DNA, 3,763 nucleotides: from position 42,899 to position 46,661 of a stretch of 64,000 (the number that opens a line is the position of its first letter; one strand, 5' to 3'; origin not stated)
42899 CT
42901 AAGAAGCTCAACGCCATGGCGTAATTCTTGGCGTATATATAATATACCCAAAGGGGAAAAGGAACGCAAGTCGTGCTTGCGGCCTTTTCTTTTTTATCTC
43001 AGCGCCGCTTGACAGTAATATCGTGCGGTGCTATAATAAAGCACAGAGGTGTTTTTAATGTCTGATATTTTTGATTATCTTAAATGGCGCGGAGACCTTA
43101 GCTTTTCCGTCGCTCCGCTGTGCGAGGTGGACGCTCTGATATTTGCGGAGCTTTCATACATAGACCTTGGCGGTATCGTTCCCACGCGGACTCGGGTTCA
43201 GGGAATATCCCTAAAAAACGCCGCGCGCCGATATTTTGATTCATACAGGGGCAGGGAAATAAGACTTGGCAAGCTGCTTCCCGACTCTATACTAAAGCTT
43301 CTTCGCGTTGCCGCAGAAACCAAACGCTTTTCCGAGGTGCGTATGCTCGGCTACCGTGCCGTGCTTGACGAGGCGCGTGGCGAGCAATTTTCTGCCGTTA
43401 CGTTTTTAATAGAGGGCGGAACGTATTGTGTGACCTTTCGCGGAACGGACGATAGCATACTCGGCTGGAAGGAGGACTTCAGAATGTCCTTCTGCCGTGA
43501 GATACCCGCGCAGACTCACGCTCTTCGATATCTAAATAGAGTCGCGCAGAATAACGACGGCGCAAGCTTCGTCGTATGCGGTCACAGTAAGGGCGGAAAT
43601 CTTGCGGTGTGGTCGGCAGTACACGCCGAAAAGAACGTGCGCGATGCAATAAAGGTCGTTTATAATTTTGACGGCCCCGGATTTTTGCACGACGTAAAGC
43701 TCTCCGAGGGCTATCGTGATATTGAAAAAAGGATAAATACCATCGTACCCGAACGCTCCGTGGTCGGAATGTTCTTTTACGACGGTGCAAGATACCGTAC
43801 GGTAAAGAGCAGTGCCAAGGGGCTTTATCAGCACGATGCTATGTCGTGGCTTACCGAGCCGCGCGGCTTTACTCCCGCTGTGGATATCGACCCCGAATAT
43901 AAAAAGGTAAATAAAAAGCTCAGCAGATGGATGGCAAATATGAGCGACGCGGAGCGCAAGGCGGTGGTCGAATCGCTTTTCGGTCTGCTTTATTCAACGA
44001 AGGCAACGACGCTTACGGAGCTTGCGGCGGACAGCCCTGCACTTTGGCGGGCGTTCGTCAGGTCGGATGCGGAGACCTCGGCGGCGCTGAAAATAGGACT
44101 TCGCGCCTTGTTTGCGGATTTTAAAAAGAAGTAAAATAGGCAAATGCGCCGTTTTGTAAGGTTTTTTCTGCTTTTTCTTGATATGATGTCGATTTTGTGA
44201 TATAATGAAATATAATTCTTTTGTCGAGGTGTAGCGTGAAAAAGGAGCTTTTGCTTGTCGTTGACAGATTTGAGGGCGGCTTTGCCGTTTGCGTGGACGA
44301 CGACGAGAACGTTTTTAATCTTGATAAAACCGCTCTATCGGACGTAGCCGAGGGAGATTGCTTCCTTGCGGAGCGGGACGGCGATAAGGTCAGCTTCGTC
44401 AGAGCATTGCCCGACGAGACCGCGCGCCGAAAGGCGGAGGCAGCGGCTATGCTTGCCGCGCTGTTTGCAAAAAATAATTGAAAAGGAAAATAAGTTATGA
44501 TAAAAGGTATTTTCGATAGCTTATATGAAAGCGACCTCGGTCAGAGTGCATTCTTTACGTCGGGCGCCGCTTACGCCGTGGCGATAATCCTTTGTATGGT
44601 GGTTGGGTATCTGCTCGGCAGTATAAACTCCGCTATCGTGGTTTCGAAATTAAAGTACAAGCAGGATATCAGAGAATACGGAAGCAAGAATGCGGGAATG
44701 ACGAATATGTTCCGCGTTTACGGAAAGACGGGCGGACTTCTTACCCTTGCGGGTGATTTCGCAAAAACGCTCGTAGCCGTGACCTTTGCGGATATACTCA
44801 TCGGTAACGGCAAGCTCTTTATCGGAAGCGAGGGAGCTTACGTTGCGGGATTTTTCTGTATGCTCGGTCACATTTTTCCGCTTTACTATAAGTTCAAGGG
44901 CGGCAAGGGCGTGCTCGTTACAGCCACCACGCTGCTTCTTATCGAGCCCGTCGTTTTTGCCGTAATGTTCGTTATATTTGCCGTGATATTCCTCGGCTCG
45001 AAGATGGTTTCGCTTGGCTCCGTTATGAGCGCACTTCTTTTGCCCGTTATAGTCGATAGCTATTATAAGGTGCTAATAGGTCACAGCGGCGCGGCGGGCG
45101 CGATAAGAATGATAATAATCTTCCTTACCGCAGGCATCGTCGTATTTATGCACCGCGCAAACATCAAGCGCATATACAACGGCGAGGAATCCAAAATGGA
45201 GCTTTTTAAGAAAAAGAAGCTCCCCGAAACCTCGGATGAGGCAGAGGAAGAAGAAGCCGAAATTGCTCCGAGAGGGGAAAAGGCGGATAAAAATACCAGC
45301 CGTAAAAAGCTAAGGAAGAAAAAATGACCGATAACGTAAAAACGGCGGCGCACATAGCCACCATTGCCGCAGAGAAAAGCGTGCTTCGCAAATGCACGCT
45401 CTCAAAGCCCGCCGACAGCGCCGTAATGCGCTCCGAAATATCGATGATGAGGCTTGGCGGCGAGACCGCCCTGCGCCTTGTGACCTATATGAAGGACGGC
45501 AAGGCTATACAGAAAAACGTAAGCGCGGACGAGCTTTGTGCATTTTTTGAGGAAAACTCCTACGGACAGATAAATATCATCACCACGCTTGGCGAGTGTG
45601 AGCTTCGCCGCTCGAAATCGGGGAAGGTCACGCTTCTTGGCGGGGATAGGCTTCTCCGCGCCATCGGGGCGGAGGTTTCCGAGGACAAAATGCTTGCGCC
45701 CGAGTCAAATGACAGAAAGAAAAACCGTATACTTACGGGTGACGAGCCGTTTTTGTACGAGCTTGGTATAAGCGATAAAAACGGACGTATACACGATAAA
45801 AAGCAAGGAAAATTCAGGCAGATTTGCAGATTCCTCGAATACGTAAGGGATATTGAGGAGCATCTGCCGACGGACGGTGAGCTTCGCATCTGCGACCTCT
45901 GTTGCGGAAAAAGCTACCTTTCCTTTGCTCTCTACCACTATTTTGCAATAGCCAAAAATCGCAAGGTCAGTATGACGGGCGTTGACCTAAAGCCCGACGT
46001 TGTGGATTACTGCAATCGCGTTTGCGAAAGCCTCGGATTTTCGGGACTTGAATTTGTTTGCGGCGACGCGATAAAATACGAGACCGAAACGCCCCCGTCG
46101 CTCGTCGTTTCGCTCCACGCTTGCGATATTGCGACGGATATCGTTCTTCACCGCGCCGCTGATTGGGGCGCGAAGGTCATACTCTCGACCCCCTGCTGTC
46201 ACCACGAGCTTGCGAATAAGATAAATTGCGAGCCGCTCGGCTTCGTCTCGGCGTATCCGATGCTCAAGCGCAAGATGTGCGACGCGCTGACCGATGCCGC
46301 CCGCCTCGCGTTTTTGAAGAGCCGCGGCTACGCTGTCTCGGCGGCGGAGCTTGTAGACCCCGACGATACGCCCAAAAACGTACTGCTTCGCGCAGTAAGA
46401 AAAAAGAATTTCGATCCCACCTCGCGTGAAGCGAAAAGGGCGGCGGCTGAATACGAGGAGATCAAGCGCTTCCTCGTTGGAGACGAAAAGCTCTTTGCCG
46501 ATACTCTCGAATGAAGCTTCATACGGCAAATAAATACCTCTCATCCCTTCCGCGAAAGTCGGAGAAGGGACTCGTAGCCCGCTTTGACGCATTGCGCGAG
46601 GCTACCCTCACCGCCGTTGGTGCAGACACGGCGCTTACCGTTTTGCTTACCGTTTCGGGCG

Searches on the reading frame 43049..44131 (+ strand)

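Call 7: search_protein_families(library=pfam, proteins=[window:43049-44131:+], max_evalue=0.001)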
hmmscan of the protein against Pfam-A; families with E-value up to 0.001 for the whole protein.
window:43049-44131:+ (361 aa): 2 families
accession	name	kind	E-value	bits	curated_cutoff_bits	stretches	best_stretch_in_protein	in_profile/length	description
PF11187.14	Mbeg1-like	-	2.2e-74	250.1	21.1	1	89-311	2-223/224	Mbeg1-like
PF01764.32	Lipase_3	-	9e-06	26.1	22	1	157-233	48-126/140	Lipase (class 3)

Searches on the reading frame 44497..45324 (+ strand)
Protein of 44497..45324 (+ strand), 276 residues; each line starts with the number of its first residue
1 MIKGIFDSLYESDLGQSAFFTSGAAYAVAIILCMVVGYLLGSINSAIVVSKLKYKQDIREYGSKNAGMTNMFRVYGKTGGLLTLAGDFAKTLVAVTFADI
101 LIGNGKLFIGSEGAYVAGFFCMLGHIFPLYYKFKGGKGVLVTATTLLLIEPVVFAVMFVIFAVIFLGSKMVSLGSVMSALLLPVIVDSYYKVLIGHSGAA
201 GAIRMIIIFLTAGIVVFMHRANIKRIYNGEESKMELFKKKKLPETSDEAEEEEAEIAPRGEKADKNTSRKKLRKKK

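Call 7: search_protein_families(library=pfam, proteins=[window:44497-45324:+], max_evalue=0.001)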
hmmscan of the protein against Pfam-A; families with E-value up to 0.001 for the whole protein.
window:44497-45324:+ (276 aa): 1 family
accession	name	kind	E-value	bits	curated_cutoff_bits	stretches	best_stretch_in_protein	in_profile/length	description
PF02660.20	G3P_acyltransf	-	1.3e-46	159.1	24.1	1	36-226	1-164/164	Glycerol-3-phosphate acyltransferase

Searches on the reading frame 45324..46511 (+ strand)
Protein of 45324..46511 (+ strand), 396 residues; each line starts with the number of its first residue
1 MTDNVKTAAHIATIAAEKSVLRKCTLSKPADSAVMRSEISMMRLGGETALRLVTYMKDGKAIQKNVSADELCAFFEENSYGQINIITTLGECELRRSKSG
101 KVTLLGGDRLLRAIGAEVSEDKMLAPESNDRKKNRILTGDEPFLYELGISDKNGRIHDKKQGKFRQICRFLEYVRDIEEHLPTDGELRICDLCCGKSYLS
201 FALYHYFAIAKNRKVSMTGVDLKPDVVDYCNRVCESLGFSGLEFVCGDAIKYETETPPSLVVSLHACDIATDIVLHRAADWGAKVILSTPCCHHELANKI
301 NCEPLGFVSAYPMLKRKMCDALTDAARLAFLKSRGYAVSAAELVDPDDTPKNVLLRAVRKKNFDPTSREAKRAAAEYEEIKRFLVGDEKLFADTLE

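Call 7: search_protein_families(library=pfam, proteins=[window:45324-46511:+], max_evalue=0.001)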
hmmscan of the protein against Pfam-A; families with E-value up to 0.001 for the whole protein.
window:45324-46511:+ (396 aa): 4 families
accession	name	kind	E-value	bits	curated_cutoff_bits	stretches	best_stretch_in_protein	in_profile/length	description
PF13679.12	Methyltransf_32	-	7.9e-32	110.6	27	1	163-298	2-142/143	Methyltransferase domain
PF13847.12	Methyltransf_31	-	1.4e-09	38.2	27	1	185-253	3-67/145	Methyltransferase domain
PF13649.12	Methyltransf_25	-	7.7e-06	27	27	1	189-267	1-74/97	Methyltransferase domain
PF05206.20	TRM13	-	7.9e-05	22.8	26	0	317-357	216-256/257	Methyltransferase TRM13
